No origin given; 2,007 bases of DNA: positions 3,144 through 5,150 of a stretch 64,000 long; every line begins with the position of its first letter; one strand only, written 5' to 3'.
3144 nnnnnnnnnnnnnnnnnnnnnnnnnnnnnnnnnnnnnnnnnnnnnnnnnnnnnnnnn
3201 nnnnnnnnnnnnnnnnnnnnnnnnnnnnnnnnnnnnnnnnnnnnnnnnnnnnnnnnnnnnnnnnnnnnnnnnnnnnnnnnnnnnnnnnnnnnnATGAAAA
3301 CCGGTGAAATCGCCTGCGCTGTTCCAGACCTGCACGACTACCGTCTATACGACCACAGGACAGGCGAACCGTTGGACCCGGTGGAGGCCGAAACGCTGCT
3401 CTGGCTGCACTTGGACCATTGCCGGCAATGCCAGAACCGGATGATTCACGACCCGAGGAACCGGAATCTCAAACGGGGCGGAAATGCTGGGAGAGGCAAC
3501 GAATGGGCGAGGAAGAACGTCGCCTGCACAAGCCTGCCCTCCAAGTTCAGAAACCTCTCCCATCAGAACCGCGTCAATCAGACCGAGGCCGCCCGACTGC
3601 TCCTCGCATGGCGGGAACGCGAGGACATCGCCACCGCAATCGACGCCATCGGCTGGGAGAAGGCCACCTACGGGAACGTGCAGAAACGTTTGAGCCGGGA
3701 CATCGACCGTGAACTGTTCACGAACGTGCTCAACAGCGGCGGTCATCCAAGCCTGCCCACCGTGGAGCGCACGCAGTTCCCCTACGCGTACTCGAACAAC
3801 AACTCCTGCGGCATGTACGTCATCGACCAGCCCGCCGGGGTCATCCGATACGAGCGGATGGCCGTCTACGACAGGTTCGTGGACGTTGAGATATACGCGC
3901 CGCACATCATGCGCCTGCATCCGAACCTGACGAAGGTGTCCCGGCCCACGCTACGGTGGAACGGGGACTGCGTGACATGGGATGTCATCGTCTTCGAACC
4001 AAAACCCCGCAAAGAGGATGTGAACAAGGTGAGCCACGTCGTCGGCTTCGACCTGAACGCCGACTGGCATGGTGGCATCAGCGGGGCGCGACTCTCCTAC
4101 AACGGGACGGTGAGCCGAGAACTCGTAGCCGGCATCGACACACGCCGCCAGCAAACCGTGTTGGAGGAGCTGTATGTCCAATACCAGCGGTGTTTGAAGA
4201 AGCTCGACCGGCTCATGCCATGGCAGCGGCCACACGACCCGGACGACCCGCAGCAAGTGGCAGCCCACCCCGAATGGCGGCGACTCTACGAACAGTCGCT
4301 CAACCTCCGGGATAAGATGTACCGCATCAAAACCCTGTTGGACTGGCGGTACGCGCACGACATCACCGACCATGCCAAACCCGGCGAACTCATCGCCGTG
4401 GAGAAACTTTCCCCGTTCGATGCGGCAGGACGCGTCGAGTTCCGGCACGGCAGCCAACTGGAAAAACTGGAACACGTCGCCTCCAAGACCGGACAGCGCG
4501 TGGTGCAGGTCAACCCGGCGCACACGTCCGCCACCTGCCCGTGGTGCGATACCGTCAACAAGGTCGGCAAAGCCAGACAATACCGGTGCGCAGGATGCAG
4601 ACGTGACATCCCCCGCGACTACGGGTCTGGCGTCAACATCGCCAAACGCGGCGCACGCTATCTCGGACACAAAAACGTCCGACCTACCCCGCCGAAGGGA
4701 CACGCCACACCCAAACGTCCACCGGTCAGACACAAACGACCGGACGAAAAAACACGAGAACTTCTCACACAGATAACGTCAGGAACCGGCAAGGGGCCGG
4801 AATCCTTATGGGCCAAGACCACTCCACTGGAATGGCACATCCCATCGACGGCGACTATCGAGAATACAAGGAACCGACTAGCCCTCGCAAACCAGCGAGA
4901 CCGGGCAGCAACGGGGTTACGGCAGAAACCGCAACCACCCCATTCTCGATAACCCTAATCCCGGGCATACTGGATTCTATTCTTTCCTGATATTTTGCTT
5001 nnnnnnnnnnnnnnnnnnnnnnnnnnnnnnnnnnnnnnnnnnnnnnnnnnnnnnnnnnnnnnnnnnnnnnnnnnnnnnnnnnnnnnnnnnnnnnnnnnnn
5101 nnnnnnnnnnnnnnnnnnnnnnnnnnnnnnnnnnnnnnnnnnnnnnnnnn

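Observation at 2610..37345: Three TnpB (OMEGA nuclease) genes from three IS contexts within 35 kb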

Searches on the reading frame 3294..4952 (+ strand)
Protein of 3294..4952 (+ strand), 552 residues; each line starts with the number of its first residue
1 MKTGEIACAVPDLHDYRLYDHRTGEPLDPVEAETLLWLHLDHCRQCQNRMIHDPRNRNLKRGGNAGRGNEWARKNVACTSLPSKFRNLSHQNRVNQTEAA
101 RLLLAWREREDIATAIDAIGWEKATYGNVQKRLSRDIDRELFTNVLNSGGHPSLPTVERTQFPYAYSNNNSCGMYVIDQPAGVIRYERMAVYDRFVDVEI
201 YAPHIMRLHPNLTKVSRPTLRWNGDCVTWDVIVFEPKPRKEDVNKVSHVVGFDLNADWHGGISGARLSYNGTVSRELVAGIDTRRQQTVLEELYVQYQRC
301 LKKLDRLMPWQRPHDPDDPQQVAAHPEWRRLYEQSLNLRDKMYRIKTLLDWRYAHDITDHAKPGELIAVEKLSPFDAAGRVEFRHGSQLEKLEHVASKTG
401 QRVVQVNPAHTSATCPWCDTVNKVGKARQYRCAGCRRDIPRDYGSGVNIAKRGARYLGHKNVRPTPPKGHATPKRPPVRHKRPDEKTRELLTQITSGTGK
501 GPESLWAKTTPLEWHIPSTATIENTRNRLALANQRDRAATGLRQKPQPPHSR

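Call 3: search_protein_families(library=pfam, proteins=[window:3294-4952:+], max_evalue=0.01)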
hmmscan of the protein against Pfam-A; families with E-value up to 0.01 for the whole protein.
window:3294-4952:+ (552 aa): 1 family
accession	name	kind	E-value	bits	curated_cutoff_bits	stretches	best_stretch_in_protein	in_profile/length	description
PF07282.18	Cas12f1-like_TNB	-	2.7e-12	47.1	26.3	1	387-449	3-60/60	Cas12f1-like, TNB domain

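Call 14: search_solved_structures(query=window:3294-4952:+, max_evalue=0.01, show_alignments=2)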
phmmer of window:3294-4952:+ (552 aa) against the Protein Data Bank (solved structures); distinct sequences matched with E-value up to 0.01: 9.
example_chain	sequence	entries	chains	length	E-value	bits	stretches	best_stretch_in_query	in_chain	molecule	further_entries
9nzq_A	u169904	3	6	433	5e-06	28.6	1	338-453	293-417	Cas12f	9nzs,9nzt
8j3r_A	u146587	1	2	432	5.6e-05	25.2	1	337-450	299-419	Transposase IS605 OrfB C-terminal domain-containing protein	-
7wju_A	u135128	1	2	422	5.7e-05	25.1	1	337-450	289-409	OrfB_Zn_ribbon domain-containing protein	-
8j12_A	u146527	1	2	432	5.7e-05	25.1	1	337-450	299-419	Transposase IS605 OrfB C-terminal domain-containing protein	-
8dzj_A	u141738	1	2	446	6.4e-05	25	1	337-450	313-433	OrfB_Zn_ribbon domain-containing protein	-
8j1j_A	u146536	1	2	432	7.3e-05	24.8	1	337-450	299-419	Transposase IS605 OrfB C-terminal domain-containing protein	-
9b0l_P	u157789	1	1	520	0.00025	23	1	390-454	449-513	TnpB-like protein L79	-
23vu_A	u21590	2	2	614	0.00028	22.8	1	392-457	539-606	UnCas12m4a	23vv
7odf_A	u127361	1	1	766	0.0063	18.4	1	394-490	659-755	Cas_phi3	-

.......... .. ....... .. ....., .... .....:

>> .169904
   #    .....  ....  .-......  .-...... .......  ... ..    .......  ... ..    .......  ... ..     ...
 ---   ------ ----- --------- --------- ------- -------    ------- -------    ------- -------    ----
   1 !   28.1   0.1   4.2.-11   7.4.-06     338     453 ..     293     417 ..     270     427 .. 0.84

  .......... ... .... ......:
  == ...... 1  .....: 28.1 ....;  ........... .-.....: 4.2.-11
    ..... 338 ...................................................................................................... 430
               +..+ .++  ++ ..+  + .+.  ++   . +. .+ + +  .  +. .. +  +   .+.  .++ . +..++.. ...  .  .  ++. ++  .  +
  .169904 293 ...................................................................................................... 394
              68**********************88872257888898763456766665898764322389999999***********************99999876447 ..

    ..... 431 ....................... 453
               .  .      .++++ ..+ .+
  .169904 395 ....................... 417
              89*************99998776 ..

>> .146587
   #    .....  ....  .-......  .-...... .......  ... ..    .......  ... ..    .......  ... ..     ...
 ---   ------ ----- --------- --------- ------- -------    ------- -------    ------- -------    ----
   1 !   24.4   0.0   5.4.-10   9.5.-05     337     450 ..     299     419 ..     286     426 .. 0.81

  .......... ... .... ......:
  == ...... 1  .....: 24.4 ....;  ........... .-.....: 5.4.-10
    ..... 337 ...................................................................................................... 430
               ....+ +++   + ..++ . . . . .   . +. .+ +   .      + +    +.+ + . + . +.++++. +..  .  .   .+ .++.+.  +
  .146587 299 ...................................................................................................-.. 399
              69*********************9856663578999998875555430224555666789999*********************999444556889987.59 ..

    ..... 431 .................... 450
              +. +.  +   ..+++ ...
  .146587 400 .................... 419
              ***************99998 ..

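Call 28: find_homologous_proteins(query=window:3294-4949:+, max_evalue=0.001)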
Query window:3294-4949:+ (552 aa): 16 proteins with E <= 0.001 among 8000 candidates.
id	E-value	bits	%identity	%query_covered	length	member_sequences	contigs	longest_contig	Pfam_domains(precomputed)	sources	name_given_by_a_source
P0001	0.0e+0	1302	99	100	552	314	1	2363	PF07282.19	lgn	-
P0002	0.0e+0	1292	99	100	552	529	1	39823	PF07282.19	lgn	-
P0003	0.0e+0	1019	79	99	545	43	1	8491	PF07282.19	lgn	-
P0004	2.7e-271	919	100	71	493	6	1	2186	-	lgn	-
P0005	5.1e-238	809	98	63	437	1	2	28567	-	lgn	-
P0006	2.7e-213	728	60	100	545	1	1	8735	PF07282.19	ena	-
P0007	4.2e-210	717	61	99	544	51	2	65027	PF07282.19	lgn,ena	-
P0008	1.2e-209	716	99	56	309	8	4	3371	-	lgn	-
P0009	2.2e-207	708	59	100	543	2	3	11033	PF07282.19,PF23783.2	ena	-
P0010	5.2e-204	697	59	99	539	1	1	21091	PF07282.19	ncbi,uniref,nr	ncbi:transposase [Bifidobacterium amazonense]|uniref:Transposase n=1 Tax=Bifidobacterium amazonense 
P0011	9.6e-200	683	59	99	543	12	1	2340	PF07282.19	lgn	-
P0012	7.7e-197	674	56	100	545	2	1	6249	PF07282.19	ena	-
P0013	5.0e-183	628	59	87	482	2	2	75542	PF07282.19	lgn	-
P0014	6.0e-157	542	58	76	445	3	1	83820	PF07282.19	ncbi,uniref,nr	ncbi:zinc ribbon domain-containing protein [Bifidobacterium cuniculi]|uniref:zinc ribbon domain-cont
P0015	1.6e-127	445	76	39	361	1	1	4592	-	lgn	-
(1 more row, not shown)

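Call 47: find_related_loci(query=A3, collection=genome_contigs, flank=3500)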
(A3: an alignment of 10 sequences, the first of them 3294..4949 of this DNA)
Query A3 (552 aa) in genome_contigs; peptide patterns used: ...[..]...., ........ (x = any residue, [..] = any of these).
41 stretches matched a pattern; 4 encode a relative of the query (tblastn E <= 1e-3); 3 distinct loci.
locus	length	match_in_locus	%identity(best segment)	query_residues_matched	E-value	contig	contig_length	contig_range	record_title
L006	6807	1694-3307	53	4-552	2e-171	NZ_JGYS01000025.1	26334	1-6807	Bifidobacterium callitrichos DSM 23973 Contig25, whole genome shotgun sequence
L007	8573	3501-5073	58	6-534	1e-162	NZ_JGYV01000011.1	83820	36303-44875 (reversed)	Bifidobacterium cuniculi strain LMG 10738 Contig11, whole genome shotgun sequence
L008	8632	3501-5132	59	1-551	0e+0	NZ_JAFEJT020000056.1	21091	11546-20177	Bifidobacterium amazonense strain MA1 Contig_056, whole genome shotgun sequence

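Call 48: find_encoding_contigs(protein=P0003, flank=3000, max_places=2)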
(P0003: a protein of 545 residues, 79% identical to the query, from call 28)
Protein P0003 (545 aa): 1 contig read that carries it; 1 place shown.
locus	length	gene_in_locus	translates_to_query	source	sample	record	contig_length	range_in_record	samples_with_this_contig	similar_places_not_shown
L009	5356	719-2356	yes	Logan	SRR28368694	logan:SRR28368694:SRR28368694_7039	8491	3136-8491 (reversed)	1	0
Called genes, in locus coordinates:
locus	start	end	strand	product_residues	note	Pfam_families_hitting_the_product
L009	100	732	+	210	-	PF12728:HTH_17 (weak), PF00239:Resolvase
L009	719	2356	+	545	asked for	PF07282:Cas12f1-like_TNB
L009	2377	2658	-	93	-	-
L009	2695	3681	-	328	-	-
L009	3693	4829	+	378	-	-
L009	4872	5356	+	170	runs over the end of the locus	-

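Call 49: find_encoding_contigs(protein=P0006, flank=3000, max_places=2)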
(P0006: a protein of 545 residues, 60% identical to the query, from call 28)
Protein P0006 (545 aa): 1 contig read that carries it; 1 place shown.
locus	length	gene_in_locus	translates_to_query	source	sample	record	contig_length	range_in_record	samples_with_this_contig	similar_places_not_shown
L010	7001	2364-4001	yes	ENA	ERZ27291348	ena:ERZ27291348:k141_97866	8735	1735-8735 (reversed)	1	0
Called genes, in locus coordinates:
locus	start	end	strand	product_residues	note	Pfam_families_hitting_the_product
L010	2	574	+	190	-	?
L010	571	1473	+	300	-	PF00005:ABC_tran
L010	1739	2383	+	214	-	PF00239:Resolvase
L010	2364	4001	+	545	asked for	PF07282:Cas12f1-like_TNB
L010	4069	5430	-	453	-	PF00155:Aminotran_1_2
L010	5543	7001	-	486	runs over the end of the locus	PF01425:Amidase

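Call 50: find_encoding_contigs(protein=P0007, flank=3000, max_places=2)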
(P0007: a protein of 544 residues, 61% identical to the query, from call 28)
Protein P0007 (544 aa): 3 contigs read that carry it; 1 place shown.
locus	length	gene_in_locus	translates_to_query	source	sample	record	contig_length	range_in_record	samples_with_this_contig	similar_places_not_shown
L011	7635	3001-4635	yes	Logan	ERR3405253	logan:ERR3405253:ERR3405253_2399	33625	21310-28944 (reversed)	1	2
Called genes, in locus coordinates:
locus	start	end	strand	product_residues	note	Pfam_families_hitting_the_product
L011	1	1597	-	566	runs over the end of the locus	PF00342:PGI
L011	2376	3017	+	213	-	PF12728:HTH_17 (faint), PF00239:Resolvase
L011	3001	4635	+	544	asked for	PF07282:Cas12f1-like_TNB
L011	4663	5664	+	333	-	PF03547:Mem_trans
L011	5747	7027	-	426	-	PF02388:FemAB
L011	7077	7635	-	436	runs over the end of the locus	PF02388:FemAB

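Call 51: find_encoding_contigs(protein=P0009, flank=3000, max_places=3)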
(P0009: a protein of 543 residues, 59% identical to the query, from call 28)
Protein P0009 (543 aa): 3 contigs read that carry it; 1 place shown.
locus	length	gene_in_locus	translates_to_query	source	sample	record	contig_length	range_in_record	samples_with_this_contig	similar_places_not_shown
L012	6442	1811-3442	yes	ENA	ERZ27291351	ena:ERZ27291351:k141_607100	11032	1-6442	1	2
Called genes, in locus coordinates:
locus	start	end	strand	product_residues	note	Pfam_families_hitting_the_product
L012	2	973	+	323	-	?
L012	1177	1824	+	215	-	PF00239:Resolvase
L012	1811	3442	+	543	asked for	PF07282:Cas12f1-like_TNB, PF23783:Zn_ribbon_TiaS (faint)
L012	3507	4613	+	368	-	PF19300:BPD_transp_1_N, PF00528:BPD_transp_1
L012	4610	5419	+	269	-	PF00528:BPD_transp_1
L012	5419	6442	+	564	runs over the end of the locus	PF03193:RsgA_GTPase (faint), PF00005:ABC_tran, PF00158:Sigma54_activat (faint), PF01078:Mg_chelatase (faint), PF02463:SMC_N (faint), PF13191:AAA_16 (faint), PF13555:AAA_29 (faint), PF00005:ABC_tran, +5 more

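Call 52: find_encoding_contigs(protein=P0012, flank=3000, max_places=2)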
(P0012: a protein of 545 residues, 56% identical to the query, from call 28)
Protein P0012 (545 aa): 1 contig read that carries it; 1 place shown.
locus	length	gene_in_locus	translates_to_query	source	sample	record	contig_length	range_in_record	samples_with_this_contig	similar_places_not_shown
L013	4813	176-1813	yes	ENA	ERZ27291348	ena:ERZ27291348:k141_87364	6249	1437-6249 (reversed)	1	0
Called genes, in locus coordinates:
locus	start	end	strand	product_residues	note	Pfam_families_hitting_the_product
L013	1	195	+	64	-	?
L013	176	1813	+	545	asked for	PF07282:Cas12f1-like_TNB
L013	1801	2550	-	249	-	-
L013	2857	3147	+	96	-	-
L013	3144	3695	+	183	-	-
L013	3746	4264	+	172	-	-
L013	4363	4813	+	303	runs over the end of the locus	-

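Call 58: search_protein_representatives(alignment_id=A3)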
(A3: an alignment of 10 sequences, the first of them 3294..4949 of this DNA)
Query: 10 sequences, 543 profile positions. Proteins with E-value up to 0.001 (for the whole library): 2761; up to 1e-10: 85; up to 1e-30: 33. The best 150 are listed.
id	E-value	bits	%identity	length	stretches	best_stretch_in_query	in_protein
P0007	0.0e+00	1089.5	-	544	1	2-543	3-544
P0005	2.2e-185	633.8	-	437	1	1-347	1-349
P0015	5.1e-100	352.0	-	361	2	53-264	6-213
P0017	1.1e-82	294.8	-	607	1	4-510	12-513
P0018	2.2e-77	277.3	-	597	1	16-510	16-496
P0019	8.9e-77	275.3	-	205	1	288-414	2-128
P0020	4.2e-75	269.8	-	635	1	8-508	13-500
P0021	6.3e-61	223.0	-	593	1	12-497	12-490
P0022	8.0e-61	222.7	-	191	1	2-139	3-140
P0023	9.3e-56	205.9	-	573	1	12-464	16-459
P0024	3.4e-53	197.5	-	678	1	6-458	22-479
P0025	4.4e-52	193.8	-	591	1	12-459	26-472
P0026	9.1e-52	192.8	-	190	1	420-543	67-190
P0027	3.4e-48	181.0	-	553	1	40-453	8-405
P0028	7.6e-46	173.2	-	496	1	13-510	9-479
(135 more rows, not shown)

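Call 84: predict_structure(alignment_id=A9)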
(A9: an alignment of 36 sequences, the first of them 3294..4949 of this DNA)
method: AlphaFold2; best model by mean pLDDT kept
length: 552 residues; sequences in the alignment: 36
mean_pLDDT: 83.6   pTM: 0.63
mean pLDDT of the five models: 83.6, 82.6, 81.8, 81.1, 79.9
residues with pLDDT >= 90: 392; 70-90: 53; 50-70: 41; < 50: 66
segments of 3 or more residues with pLDDT < 50: 377-380, 494-552
pLDDT, mean of each block of 10 residues (from residue 1): 84 96 97 97 98 92 66 93 96 96 94 97 95 93 95 95 94 92 96 97 93 94 94 88 83 79 93 93 92 96 96 93 96 96 92 95 93 58 78 90 93 94 89 94 95 94 79 52 57 43 35 34 33 31 32 31
secondary structure, 60 per line:
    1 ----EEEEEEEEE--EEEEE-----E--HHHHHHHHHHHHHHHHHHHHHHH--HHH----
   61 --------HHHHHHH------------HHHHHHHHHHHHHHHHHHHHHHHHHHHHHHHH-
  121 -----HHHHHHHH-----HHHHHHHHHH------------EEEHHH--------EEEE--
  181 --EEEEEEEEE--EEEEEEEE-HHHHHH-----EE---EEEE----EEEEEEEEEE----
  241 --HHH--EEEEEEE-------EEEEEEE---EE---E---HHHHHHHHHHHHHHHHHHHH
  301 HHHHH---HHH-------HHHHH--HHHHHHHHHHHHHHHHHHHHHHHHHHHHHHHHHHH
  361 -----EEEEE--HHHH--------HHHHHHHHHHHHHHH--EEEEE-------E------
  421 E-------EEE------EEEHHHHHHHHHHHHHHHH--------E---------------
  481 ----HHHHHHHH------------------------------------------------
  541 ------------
elements in order: E5-13 E16-20 H29-51 H69-75 H88-119 H126-133 H139-148 E161-163 E175-178 E183-191 E194-201 H203-208 E219-222 E227-236 E248-254 E262-268 H281-305 H319-323 H326-360 E366-370 H373-376 H385-399 E402-406 E429-431 E438-440 H441-456 H485-492

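Call 86: fold_search(model_id=the predicted structure, library=pdb)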
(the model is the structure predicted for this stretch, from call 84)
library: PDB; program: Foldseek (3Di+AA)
matches with E <= 10: 305; with E <= 0.001: 57
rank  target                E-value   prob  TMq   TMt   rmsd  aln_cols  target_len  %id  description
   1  8j3r_A                9.5e-14  1.00  0.39  0.48  12.4       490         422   15  Cryo-EM structure of the AsCas12f-HKRA-sgRNAS3-5v7-target DNA (released 2023-09-27)
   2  8j12_A                1.7e-13  1.00  0.39  0.47  12.5       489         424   15  Cryo-EM structure of the AsCas12f-sgRNA-target DNA ternary complex (released 2023-09-27)
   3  9nzs_A                4.2e-13  1.00  0.39  0.49  10.3       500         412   15  Cryo-EM structure of OsCas12f-gRNA-DNA ternary complex. State III (released 2026-04-08)
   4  8dzj_A                4.2e-13  1.00  0.38  0.48  12.5       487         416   14  Cryo-EM structure of Acidibacillus sulfuroxidans Cas12f in complex with sgRNA and target DNA (released 2023-07-12)
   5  8j1j_A                4.4e-13  1.00  0.38  0.46  12.5       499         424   15  Cryo-EM structure of the AsCas12f-YHAM-sgRNAS3-5v7-target DNA (released 2023-09-27)
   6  9i8y_A                6.9e-13  1.00  0.39  0.49  10.0       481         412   15  SpCas12Cas12f1 in complex with sgRNA and cognate DNA (released 2025-07-23)
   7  9nzq_A                1.3e-12  1.00  0.39  0.48  10.4       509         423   14  Cryo-EM structure of OsCas12f-gRNA-DNA ternary complex. State II (released 2026-04-08)
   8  7wju_A                8.4e-12  1.00  0.36  0.46  12.6       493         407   14  Cryo-EM structure of the AsCas12f1-sgRNAv1-dsDNA ternary complex (released 2023-01-18)
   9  9nzr_B                8.9e-12  1.00  0.24  0.29  24.1       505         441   15  Structure of Al3Cas12f State II (released 2026-04-08)
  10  9nzr_A                1.5e-11  1.00  0.32  0.38  17.9       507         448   14  Structure of Al3Cas12f State II (released 2026-04-08)
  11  8j12_B                2.2e-11  1.00  0.27  0.37  16.4       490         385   15  Cryo-EM structure of the AsCas12f-sgRNA-target DNA ternary complex (released 2023-09-27)
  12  8j3r_B                5.1e-11  1.00  0.26  0.34  15.9       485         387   14  Cryo-EM structure of the AsCas12f-HKRA-sgRNAS3-5v7-target DNA (released 2023-09-27)
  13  8h1j_A                6.8e-11  1.00  0.32  0.44  12.4       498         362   14  Cryo-EM structure of the TnpB-omegaRNA-target DNA ternary complex (released 2023-04-12)
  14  7c7l_A                8.1e-11  1.00  0.36  0.39  16.3       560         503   11  Cryo-EM structure of the Cas12f1-sgRNA-target DNA complex (released 2020-12-23)
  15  8hr5_A                1.7e-10  1.00  0.36  0.42  19.3       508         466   12  Cryo-EM structure of the CnCas12f1-sgRNA-DNA complex (released 2023-09-06)
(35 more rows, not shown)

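Call 91: find_encoding_contigs(protein=P0002, flank=1500, max_places=10)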
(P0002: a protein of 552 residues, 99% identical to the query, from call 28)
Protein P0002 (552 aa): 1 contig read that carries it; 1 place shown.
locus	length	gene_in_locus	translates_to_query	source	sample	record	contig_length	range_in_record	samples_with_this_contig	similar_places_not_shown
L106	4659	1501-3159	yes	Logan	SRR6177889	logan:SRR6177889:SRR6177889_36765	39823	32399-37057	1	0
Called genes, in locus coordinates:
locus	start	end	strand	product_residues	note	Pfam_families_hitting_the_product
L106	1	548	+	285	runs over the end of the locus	-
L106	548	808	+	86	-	PF05869:Dam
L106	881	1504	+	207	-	PF00239:Resolvase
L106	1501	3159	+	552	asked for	PF07282:Cas12f1-like_TNB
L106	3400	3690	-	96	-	PF21716:dnstrm_HI1420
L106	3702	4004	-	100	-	PF05973:Gp49 (weak)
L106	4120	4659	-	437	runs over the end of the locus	PF13248:Zn_ribbon_3 (weak), PF24460:DUF7575 (weak), PF13240:Zn_Ribbon_1 (faint)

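Call 92: find_encoding_contigs(protein=P0001, flank=1500, max_places=10)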
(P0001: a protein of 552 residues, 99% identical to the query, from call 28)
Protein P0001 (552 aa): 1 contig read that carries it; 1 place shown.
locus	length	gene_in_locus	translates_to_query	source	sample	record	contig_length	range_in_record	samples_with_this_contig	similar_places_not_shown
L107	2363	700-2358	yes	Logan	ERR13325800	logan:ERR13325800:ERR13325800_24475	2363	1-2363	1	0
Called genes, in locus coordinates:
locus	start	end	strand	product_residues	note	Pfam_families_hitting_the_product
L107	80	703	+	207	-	PF12728:HTH_17 (weak), PF00239:Resolvase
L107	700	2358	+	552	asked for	PF07282:Cas12f1-like_TNB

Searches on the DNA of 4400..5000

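Call 42: search_rna_families(source=window, start=4400, end=5000, threshold=evalue, max_evalue=10)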
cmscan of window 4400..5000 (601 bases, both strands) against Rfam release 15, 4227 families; matches with E-value up to 10: 2.
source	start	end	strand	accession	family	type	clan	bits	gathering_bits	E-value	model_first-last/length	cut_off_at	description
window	4719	4805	-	RF02146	MEG8_2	Gene; lncRNA;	-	17.4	45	3.4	1-111/111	no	Maternally expressed 8 exon 2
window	4737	4830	+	RF02158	NPPA-AS1_3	Gene; lncRNA;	-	11.8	55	5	1-108/108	no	NPPA antisense RNA 1 conserved region 3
